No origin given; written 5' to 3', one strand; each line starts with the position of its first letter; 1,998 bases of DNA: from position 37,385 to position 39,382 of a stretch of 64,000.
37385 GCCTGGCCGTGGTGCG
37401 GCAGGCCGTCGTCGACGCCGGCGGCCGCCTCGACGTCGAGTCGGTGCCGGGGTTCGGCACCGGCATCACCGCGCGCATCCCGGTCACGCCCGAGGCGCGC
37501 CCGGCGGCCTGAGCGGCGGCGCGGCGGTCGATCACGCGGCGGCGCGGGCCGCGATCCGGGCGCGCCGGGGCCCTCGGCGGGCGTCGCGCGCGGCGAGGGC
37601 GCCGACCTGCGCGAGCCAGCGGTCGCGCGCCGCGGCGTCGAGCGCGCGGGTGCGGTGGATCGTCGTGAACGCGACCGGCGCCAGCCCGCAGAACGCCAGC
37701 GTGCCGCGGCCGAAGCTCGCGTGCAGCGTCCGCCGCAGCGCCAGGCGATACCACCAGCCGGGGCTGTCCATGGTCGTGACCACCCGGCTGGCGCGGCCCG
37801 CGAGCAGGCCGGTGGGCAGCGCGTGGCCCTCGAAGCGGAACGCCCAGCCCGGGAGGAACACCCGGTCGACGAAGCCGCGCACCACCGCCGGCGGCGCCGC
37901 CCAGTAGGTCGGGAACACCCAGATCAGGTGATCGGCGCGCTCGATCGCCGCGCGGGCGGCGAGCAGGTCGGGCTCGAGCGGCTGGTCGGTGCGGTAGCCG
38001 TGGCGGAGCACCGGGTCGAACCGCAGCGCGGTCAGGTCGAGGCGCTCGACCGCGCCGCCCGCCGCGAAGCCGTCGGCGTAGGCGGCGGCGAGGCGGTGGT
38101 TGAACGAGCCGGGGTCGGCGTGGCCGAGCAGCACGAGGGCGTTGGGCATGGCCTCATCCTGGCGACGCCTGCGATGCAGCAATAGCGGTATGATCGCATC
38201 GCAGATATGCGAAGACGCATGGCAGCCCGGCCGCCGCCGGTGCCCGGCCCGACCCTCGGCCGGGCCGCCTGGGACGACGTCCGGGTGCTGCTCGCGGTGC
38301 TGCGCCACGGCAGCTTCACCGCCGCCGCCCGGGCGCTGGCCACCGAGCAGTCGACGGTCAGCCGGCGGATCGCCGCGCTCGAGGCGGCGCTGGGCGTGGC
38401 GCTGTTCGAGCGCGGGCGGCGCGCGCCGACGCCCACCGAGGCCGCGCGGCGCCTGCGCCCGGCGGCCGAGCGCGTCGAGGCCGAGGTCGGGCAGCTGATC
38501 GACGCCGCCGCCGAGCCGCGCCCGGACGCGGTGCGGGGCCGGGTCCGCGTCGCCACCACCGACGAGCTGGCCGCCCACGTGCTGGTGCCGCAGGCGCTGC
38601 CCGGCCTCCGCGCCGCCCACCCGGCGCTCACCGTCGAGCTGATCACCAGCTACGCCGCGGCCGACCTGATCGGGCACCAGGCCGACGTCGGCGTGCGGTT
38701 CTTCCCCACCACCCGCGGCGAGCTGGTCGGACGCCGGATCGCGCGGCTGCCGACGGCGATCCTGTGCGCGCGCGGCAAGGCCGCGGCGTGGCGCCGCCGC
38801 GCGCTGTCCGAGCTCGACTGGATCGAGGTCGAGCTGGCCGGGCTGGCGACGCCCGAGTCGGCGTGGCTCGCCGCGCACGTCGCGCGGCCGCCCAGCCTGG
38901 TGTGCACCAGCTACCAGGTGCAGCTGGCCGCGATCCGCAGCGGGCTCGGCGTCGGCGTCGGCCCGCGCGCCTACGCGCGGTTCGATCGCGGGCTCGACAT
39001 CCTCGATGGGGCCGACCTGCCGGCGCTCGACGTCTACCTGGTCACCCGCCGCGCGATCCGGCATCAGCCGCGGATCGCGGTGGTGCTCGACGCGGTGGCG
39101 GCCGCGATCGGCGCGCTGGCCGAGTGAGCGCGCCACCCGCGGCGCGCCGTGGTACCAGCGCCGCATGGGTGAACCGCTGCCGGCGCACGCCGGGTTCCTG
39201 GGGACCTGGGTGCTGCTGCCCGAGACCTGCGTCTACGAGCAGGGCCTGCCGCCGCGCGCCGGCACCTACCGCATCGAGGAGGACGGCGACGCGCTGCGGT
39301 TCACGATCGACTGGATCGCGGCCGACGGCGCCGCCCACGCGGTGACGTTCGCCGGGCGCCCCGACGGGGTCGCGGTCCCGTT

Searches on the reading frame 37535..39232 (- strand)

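Call 52: search_protein_families(library=pfam, proteins=[window:37535-39232:-], max_evalue=0.001)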
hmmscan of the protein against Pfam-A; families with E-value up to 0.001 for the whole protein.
window:37535-39232:- (566 aa): 2 families
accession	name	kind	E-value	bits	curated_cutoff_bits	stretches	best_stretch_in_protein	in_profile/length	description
PF02525.22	Flavodoxin_2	-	1.2e-31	110.5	27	1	364-541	2-192/198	Flavodoxin-like fold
PF03358.20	FMN_red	-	2.1e-12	47.3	24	1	365-460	3-98/152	NADPH-dependent FMN reductase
